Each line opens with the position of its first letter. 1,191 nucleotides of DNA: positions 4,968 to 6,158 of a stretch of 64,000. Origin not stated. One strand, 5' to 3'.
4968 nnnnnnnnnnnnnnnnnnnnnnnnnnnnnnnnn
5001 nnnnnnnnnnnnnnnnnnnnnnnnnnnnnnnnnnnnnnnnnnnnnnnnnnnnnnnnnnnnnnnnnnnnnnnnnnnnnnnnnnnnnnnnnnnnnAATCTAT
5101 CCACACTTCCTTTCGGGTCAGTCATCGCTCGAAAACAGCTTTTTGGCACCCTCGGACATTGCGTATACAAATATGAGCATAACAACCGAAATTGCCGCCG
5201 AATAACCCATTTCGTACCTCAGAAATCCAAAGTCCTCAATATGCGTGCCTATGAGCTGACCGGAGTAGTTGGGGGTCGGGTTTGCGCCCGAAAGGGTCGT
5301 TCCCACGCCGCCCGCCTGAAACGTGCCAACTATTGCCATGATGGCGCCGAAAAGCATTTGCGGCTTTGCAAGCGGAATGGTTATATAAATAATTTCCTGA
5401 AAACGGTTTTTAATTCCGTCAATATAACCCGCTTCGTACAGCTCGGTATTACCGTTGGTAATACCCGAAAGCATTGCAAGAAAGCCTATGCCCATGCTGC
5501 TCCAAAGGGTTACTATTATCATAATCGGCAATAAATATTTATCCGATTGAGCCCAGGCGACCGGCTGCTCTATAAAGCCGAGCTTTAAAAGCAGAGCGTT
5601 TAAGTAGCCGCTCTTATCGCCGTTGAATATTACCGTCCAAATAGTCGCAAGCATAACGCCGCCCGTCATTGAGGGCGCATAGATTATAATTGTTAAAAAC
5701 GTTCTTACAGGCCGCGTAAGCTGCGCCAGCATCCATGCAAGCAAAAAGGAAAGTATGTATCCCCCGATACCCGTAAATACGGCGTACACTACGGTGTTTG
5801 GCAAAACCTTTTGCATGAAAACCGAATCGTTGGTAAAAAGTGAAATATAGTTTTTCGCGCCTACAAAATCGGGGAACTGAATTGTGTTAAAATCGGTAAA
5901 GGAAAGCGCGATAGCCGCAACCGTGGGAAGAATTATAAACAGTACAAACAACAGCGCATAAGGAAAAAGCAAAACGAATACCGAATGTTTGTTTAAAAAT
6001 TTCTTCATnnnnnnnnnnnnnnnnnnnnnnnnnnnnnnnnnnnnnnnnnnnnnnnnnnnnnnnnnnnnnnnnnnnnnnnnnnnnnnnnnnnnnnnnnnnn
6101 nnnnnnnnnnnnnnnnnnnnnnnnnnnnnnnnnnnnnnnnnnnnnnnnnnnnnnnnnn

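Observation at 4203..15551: Regulator-less glycan-utilisation locus combining GH125, a repeat-built anchored surface protein and an ABC transporter with two binding proteins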

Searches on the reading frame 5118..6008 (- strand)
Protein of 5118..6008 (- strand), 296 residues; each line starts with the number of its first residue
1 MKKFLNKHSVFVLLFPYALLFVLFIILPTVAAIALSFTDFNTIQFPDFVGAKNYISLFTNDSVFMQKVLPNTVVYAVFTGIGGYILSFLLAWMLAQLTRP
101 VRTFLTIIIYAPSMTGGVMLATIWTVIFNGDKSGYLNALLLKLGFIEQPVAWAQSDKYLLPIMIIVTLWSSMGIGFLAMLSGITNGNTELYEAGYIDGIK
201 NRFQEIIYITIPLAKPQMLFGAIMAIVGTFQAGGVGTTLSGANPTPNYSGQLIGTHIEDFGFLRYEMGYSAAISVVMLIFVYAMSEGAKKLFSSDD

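Call 4: search_protein_families(library=pfam, proteins=[window:5118-6008:-], max_evalue=0.01)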
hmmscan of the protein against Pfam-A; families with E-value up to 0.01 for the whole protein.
window:5118-6008:- (296 aa): 1 family
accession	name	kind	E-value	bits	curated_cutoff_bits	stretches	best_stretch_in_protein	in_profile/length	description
PF00528.27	BPD_transp_1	-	1.6e-10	41.4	26.4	1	88-280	2-167/184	Binding-protein-dependent transport system inner membrane component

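Call 5: search_protein_families(library=ncbifam, proteins=[window:5118-6008:-], max_evalue=0.01)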
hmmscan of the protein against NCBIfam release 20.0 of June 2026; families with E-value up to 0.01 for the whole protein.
window:5118-6008:- (296 aa): 6 families
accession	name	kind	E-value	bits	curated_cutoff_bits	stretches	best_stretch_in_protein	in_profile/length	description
NF007044.0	PRK09497.1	equivalog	5e-15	55.7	348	1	20-283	18-270/285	spermidine/putrescine ABC transporter permease PotB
NF040931.1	ABC_arch_GlcT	equivalog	1.4e-13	51.2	360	1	18-279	5-258/278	glucose ABC transporter permease GlcT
NF043074.1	MMSYN1_0196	equivalog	1.9e-06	27.4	350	1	7-98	7-96/277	spermidine/putrescine ABC transporter permease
NF008232.0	PRK10999.1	equivalog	0.00024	19.9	392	1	48-216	264-431/520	maltose ABC transporter permease MalF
TIGR01581.1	Mo_ABC_porter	hypoth_equivalog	0.00045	19.8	210.3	1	77-232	35-174/225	ABC transporter permease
NF033137.0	SMR_qac_int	equivalog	0.0023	18.5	188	0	20-98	5-81/109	Qac family quaternary ammonium compound efflux SMR transporter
